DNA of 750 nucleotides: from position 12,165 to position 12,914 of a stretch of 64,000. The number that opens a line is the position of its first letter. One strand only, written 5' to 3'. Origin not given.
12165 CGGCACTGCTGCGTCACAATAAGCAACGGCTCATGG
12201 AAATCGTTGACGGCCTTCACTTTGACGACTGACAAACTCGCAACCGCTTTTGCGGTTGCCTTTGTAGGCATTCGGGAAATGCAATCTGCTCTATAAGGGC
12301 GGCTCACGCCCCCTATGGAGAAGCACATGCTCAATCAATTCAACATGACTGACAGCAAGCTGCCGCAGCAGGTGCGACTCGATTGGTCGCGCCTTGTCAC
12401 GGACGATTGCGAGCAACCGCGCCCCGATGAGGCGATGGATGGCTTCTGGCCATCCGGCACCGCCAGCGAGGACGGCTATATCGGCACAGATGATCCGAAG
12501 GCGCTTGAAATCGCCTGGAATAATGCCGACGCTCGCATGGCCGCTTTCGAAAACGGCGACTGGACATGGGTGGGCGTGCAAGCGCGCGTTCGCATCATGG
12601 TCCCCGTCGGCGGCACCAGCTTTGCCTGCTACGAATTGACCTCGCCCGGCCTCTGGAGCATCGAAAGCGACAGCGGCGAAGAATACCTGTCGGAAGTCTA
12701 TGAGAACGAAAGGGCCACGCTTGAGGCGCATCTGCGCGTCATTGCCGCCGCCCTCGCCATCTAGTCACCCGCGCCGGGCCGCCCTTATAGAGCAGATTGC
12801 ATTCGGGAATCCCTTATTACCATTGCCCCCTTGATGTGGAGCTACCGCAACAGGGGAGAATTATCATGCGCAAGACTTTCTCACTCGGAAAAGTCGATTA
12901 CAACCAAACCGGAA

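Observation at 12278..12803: Single gene bracketed by a perfect 25-bp inverted repeat, plus shared intergenic motifs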

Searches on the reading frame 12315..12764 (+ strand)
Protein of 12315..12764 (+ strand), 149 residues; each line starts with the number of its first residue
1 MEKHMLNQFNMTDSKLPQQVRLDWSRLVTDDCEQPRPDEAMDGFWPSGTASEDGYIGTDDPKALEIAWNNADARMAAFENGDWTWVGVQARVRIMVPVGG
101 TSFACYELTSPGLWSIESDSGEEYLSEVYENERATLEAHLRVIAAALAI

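Call 10: search_protein_families(library=pfam, proteins=[window:12315-12764:+], max_evalue=0.01)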
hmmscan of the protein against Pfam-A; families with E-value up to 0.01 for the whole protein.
window:12315-12764:+ (149 aa): 0 families

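Call 13: find_homologous_proteins(query=window:12327-12764:+)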
Query window:12327-12764:+ (145 aa): 9 proteins with E <= 0.001 among 30 candidates.
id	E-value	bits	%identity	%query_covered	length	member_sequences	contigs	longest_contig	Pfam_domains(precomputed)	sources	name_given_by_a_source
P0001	7.4e-94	330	100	100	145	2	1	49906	-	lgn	-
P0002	1.8e-70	254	78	99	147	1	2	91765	-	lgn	-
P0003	2.7e-67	243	75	99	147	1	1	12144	-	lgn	-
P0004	7.6e-58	213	71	99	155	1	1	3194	-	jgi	jgi:hypothetical protein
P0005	5.6e-57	210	70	99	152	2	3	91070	-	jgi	jgi:hypothetical protein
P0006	4.4e-47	178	57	98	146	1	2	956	-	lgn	-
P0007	5.7e-46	174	54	98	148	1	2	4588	-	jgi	jgi:hypothetical protein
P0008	6.9e-42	161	57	96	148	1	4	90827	-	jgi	jgi:hypothetical protein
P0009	1.5e-20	92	58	50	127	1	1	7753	-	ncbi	-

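Call 14: find_encoding_contigs(protein=P0002, flank=6000, max_places=2)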
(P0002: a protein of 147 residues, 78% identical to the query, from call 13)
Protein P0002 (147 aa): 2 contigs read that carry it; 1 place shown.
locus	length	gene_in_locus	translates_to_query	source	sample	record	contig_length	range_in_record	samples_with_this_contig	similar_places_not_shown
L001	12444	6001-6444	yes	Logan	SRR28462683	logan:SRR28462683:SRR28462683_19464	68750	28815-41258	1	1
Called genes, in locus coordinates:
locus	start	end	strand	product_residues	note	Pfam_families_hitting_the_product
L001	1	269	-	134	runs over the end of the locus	PF01467:CTP_transf_like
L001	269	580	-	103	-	-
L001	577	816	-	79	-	-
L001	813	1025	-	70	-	-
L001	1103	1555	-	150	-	-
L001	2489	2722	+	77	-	-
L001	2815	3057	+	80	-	-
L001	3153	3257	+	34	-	-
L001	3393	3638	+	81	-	-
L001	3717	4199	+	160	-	-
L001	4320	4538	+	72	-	-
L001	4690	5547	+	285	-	PF06067:DUF932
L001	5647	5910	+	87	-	-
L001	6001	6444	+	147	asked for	-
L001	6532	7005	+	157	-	-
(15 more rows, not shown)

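Call 15: find_encoding_contigs(protein=P0003, flank=6000, max_places=2)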
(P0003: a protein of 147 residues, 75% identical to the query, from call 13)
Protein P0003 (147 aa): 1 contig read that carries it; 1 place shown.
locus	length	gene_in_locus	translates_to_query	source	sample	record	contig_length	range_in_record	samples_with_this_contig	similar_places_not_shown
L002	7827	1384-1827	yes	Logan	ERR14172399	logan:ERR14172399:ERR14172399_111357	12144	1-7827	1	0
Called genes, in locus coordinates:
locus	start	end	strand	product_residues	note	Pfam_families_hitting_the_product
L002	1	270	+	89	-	?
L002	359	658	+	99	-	-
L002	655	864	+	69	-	-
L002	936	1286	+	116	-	-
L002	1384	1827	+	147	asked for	-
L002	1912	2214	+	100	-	-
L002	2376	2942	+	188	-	-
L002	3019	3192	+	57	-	-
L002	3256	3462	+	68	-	-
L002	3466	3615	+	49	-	-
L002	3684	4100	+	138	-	-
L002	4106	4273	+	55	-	-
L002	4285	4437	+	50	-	-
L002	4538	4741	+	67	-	-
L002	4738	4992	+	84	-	-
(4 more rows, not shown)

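Call 16: find_encoding_contigs(protein=P0005, flank=6000, max_places=2)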
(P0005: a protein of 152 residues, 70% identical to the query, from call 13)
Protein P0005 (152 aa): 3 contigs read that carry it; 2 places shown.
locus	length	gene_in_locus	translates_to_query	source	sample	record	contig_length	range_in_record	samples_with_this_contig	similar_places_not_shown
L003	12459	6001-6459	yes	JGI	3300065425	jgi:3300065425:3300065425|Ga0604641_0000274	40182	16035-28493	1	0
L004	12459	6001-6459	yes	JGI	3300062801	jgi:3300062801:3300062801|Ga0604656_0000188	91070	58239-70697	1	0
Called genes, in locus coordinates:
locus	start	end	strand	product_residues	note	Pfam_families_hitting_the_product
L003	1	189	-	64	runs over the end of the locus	-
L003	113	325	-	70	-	-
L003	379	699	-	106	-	-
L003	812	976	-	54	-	-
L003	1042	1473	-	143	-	-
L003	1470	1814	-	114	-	-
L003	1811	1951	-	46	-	-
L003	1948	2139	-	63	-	-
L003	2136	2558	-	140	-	PF23807:RHH_10 (weak), PF20605:Antitox_RHH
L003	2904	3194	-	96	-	-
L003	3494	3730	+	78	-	-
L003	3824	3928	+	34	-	-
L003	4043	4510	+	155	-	-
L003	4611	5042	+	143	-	-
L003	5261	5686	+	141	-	-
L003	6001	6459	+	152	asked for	-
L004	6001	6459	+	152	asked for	-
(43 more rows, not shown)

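Call 17: find_encoding_contigs(protein=P0008, flank=6000, max_places=2)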
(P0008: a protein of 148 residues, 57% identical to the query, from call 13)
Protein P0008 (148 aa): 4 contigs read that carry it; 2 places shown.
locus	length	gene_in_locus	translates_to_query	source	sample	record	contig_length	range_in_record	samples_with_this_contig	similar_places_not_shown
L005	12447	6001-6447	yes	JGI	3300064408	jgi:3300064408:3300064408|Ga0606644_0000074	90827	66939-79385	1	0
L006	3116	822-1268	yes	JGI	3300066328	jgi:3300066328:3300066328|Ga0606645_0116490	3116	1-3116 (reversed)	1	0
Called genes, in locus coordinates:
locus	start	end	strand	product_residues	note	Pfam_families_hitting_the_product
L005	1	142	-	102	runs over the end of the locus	-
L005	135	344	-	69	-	-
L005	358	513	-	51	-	-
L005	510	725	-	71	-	-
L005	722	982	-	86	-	-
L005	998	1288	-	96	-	-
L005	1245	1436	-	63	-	-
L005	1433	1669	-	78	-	-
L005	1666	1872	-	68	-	-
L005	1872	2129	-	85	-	-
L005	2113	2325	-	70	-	-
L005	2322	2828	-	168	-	-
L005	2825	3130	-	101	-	-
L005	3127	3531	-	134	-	-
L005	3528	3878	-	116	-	-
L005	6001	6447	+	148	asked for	-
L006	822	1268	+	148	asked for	-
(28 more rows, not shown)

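Call 31: find_related_loci(query=A1, collection=genome_contigs, flank=8000)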
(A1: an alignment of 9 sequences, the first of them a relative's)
Query A1 (145 aa) in genome_contigs; peptide patterns used: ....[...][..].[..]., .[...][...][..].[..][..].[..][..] (x = any residue, [..] = any of these).
46 stretches matched a pattern; 24 encode a relative of the query (tblastn E <= 1e-3); 24 distinct loci.
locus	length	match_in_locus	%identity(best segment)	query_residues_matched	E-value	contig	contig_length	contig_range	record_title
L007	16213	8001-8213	48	68-136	1e-15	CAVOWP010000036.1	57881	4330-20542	MAG: uncultured Alphaproteobacteria bacterium isolate MFD00125.bin.2.82 genome assembly, contig: contig_5965, whole geno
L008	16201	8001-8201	48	68-132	1e-15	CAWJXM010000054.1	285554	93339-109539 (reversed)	MAG: uncultured Alphaproteobacteria bacterium isolate MFD01248.bin.1.36 genome assembly, contig: contig_8280, whole geno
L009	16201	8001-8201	48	68-132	1e-15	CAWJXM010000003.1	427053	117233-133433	MAG: uncultured Alphaproteobacteria bacterium isolate MFD01248.bin.1.36 genome assembly, contig: contig_13573, whole gen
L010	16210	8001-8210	44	70-140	2e-15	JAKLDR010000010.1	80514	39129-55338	MAG: Planctomycetota bacterium isolate RA.bin114 RA.bin114_10, whole genome shotgun sequence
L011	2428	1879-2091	45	68-136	2e-15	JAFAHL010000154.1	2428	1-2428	MAG: Hyphomicrobiales bacterium isolate CP_BE_BS_20 BE_BS_k147_956780, whole genome shotgun sequence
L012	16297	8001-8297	40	43-132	3e-15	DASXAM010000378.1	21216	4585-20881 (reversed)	MAG TPA_asm: Stellaceae bacterium isolate SMAG_U3766 k141_795650, whole genome shotgun sequence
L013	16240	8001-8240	36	52-132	1e-12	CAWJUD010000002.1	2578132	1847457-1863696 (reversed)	MAG: Pirellulales bacterium isolate MFD04408.bin.1.134 genome assembly, contig: contig_24530, whole genome shotgun seque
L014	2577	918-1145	42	56-132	1e-12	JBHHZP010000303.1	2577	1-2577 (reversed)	MAG: Acidiferrobacterales bacterium isolate Maj_1_bin.19 NODE_28200_length_2577_cov_6.111023, whole genome shotgun seque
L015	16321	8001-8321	33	33-136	3e-12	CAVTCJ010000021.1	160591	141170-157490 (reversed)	MAG: uncultured Planctomycetota bacterium isolate MFD02416.bin.2.218 genome assembly, contig: contig_9091, whole genome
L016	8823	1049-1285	38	63-143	3e-12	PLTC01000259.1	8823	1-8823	MAG: Rhodospirillales bacterium isolate bog_933 73.20120700_S1D.247_contig_300201, whole genome shotgun sequence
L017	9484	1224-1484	38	56-143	7e-12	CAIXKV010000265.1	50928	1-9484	MAG: uncultured Rhodospirillales bacterium isolate C5coas_bin-2163 genome assembly, contig: bin-2163:265/269, whole geno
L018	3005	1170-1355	41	70-132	1e-11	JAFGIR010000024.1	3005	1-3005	MAG: Pirellulales bacterium isolate Zod_Metabat.223 k87_496662, whole genome shotgun sequence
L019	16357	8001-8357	32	1-136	2e-11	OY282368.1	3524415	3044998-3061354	MAG: uncultured Alphaproteobacteria bacterium isolate 22a88078-2868-43f5-a089-7a94dbfbad86 genome assembly, chromosome:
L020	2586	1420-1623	41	63-132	2e-11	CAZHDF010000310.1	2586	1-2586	MAG TPA_asm: uncultured Alphaproteobacteria bacterium isolate SRP216583_co2_165 genome assembly, contig: NODE_40218_leng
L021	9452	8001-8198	39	70-136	5e-11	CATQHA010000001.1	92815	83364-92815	MAG: uncultured Alphaproteobacteria bacterium isolate 22a88078-2868-43f5-a089-7a94dbfbad86 genome assembly, contig: cont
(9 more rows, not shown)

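Call 32: find_related_loci(query=A1, collection=viral_contigs, flank=8000)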
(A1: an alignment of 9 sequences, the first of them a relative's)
Query A1 (145 aa) in viral_contigs; peptide patterns used: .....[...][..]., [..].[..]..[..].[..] (x = any residue, [..] = any of these).
246 stretches matched a pattern; 14 encode a relative of the query (tblastn E <= 1e-3); 14 distinct loci.
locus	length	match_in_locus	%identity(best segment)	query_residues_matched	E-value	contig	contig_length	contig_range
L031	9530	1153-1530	44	14-143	7e-28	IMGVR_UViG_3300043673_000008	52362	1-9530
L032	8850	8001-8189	56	70-132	3e-20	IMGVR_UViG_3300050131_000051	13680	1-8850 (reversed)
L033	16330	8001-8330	39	37-144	6e-18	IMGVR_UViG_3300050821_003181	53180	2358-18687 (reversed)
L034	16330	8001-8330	39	37-144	6e-18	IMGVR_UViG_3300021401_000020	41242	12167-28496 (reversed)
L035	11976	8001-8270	38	52-136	3e-13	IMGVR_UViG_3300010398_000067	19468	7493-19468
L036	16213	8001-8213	42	33-128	3e-12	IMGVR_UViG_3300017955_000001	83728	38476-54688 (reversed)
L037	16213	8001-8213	42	33-128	3e-12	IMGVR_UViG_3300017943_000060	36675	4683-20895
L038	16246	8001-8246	32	56-142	9e-11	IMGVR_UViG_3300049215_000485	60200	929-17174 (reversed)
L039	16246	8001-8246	32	56-142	9e-11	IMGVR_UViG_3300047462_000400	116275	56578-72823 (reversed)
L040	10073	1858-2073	39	70-143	2e-10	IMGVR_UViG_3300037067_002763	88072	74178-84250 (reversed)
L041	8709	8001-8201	35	70-141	2e-7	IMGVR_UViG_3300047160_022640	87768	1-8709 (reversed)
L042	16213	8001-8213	37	65-143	3e-7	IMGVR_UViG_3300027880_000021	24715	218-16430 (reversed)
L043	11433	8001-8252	33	56-144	4e-7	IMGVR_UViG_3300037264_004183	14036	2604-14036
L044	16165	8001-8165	31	70-124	5e-5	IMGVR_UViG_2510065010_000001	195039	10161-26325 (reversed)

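Call 35: find_encoding_contigs(protein=P0004, flank=8000, max_places=2)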
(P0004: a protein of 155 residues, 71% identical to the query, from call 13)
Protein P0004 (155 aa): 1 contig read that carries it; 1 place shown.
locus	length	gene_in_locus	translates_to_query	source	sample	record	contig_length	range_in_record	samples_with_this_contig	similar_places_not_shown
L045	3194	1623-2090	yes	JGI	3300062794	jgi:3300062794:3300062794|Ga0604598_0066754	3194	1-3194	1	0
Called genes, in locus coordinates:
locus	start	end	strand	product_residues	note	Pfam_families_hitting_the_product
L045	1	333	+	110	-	?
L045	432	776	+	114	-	-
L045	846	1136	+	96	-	-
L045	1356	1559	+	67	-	-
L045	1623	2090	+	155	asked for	-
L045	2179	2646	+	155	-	-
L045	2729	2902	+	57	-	-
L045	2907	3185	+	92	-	-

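Call 36: find_encoding_contigs(protein=P0007, flank=8000, max_places=2)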
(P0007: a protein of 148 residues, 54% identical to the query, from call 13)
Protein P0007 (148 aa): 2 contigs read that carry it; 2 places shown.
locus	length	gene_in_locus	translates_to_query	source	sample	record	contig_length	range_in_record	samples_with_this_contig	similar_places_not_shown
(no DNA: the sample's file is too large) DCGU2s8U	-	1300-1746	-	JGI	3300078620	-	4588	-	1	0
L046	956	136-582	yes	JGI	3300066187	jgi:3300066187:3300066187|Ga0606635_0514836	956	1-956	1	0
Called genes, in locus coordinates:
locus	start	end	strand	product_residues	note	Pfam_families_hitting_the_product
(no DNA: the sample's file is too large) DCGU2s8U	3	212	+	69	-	?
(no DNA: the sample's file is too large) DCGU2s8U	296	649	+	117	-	-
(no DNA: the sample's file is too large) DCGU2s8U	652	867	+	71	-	-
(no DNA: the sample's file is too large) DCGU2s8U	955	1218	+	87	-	-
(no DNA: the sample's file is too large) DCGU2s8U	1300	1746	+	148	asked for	-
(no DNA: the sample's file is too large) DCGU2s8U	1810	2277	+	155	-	PF05551:zf-His_Me_endon (weak), PF13392:HNH_3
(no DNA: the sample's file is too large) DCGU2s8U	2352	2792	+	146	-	-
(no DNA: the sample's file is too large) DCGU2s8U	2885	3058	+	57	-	-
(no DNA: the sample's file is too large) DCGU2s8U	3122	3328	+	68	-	-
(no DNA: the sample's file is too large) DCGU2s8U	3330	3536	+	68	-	-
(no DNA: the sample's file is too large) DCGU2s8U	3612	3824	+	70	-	-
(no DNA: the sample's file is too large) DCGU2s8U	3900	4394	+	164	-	-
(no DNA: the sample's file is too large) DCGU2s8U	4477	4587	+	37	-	?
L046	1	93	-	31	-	?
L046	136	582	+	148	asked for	-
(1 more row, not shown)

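Call 37: find_encoding_contigs(protein=P0009, flank=8000, max_places=2)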
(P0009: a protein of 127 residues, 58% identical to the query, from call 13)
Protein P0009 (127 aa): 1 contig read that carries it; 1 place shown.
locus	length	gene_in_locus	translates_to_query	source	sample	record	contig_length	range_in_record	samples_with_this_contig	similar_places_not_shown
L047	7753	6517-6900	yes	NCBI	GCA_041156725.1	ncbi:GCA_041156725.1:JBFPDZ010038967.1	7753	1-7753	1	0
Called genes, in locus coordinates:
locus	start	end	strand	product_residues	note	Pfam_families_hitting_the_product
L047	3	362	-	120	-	?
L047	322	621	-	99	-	-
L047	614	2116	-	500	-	PF12236:Head-tail_con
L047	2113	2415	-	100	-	-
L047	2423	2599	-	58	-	-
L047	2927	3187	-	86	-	-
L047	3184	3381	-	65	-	-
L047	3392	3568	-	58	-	-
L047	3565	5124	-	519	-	-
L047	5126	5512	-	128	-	-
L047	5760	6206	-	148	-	-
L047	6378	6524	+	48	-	-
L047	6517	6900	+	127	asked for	-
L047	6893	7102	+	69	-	-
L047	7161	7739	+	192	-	PF07275:ArdA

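Call 38: find_related_loci(query=A1, collection=metagenome_contigs, flank=8000)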
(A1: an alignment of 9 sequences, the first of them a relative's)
Query A1 (145 aa) in metagenome_contigs; peptide patterns used: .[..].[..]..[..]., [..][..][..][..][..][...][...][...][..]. (x = any residue, [..] = any of these).
338 stretches matched a pattern; 72 encode a relative of the query (tblastn E <= 1e-3); 72 distinct loci.
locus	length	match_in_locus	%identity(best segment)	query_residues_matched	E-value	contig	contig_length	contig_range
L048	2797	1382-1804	43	2-144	1e-30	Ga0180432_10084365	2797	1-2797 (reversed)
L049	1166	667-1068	40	2-143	4e-25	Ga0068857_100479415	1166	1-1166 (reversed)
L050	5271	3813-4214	40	2-143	8e-25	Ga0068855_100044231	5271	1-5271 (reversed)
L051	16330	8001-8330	39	37-144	1e-17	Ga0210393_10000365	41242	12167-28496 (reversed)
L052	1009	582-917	34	2-140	6e-18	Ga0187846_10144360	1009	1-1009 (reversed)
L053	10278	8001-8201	46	70-136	6e-17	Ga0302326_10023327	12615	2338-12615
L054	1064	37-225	50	69-132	3e-16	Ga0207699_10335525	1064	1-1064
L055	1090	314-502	50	69-132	5e-16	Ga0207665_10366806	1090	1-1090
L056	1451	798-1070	36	52-143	7e-16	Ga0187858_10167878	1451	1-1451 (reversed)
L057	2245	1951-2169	45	70-143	9e-16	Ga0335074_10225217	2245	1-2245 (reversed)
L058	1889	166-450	41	52-136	1e-15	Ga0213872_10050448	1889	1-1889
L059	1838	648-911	45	58-145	2e-15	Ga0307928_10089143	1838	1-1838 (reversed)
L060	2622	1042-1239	45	70-136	4e-13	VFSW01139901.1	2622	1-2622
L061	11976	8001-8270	38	52-136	5e-13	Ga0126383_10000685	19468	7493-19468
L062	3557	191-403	42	70-142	1e-12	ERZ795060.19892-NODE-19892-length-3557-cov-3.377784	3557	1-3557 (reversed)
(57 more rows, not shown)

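Call 93: search_solved_structures(query=A1, max_evalue=0.1)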
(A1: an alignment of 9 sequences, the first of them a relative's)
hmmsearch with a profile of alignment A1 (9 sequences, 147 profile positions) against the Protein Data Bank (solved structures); distinct sequences matched with E-value up to 0.1: 1.
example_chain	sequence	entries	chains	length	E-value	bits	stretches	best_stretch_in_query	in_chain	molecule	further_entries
4myr_A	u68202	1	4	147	0.071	16.5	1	87-128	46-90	CpaE2 pilus assembly protein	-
